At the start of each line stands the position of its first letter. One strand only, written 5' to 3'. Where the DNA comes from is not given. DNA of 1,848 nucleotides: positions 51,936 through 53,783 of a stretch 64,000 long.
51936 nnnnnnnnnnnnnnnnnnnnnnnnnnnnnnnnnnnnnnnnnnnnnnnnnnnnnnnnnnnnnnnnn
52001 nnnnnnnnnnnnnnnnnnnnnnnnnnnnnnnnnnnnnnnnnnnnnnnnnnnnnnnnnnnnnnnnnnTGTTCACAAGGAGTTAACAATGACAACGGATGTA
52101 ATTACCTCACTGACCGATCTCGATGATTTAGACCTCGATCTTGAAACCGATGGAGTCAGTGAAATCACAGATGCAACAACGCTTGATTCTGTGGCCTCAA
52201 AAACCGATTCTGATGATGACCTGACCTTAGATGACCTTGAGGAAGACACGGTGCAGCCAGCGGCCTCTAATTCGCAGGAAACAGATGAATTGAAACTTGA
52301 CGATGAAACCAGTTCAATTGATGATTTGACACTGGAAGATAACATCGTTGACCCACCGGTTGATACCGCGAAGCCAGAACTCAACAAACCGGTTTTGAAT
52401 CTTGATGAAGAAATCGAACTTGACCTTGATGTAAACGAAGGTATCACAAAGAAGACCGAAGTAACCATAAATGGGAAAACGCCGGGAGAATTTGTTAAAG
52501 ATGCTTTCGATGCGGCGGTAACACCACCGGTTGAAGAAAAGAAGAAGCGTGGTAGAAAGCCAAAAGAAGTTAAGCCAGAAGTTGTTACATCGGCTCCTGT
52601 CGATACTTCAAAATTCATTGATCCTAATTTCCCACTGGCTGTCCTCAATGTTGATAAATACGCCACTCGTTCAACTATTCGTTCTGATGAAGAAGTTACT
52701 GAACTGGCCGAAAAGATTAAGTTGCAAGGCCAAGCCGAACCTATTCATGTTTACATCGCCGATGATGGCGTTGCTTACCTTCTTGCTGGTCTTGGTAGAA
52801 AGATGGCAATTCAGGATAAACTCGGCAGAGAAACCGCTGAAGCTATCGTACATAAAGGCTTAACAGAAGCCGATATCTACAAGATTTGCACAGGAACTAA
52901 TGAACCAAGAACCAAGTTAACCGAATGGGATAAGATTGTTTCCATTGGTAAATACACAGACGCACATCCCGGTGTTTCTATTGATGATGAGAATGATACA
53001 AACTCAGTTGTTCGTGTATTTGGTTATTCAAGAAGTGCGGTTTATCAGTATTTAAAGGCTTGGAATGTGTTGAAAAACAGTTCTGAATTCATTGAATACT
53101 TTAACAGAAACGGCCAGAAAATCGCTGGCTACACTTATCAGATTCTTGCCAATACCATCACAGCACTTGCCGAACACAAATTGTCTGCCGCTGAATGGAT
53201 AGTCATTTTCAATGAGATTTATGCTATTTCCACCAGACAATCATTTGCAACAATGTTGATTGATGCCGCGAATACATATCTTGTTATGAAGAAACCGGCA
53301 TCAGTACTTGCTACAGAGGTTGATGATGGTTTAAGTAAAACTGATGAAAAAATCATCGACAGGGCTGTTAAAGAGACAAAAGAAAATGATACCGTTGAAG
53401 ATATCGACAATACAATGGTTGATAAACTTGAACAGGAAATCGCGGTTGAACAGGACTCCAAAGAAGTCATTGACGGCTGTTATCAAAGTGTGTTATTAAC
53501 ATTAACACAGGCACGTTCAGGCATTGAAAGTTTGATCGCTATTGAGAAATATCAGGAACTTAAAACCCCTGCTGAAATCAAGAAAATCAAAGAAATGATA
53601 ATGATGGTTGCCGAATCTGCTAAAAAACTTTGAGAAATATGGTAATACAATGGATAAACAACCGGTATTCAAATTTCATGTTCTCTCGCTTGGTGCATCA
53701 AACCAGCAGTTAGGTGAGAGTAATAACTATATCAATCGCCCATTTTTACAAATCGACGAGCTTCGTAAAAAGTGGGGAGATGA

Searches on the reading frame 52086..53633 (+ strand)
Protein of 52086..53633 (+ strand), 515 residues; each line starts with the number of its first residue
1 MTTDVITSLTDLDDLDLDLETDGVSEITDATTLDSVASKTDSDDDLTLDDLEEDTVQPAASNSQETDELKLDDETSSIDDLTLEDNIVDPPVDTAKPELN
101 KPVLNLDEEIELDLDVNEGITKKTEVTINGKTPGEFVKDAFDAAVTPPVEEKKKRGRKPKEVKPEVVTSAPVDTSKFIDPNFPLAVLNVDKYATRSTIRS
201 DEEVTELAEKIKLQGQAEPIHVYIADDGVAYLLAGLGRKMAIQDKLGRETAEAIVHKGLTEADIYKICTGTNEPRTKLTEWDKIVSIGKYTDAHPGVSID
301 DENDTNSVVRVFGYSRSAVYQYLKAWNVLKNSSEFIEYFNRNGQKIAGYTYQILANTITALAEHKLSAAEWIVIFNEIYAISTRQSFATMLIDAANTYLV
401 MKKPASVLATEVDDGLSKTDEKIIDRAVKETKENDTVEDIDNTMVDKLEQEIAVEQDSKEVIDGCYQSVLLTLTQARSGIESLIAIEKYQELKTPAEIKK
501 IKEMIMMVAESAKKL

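Call 5: search_protein_families(library=pfam, proteins=[window:52086-53633:+], max_evalue=0.01)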
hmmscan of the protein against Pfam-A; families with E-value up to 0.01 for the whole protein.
window:52086-53633:+ (515 aa): 0 families

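Call 6: search_protein_families(library=phrogs, proteins=[window:52086-53633:+], max_evalue=0.01)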
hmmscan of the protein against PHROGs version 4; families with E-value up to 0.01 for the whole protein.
window:52086-53633:+ (515 aa): 6 families
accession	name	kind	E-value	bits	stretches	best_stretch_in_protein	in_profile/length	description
phrog_21315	-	unknown function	1.5e-07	31.7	1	193-321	21-147/415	-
phrog_620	-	DNA, RNA and nucleotide metabolism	6.6e-06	27.4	1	186-282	16-104/217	ParB-like partition protein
phrog_3264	-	DNA, RNA and nucleotide metabolism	7.2e-06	26.8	1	200-290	68-156/337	ParB-like partition protein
phrog_4715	-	DNA, RNA and nucleotide metabolism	2.5e-05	23.9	1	199-487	163-380/630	ParB-like partition protein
phrog_14904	-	unknown function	0.00075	20.7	0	286-362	27-107/128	-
phrog_17439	-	unknown function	0.0061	17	1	200-282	36-117/240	-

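Call 62: search_protein_families(library=ncbifam, proteins=[window:52086-53633:+], max_evalue=0.01)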
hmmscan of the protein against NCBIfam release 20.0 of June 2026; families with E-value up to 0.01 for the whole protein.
window:52086-53633:+ (515 aa): 1 family
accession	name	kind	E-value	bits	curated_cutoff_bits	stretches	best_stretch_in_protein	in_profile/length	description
TIGR00180.1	parB_part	domain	0.00047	20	58.45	1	183-286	9-111/186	ParB/RepB/Spo0J family partition protein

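Call 63: search_protein_families(library=padloc, proteins=[window:52086-53633:+], max_evalue=0.01)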
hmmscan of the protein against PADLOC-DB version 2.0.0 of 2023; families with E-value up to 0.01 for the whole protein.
window:52086-53633:+ (515 aa): 0 families
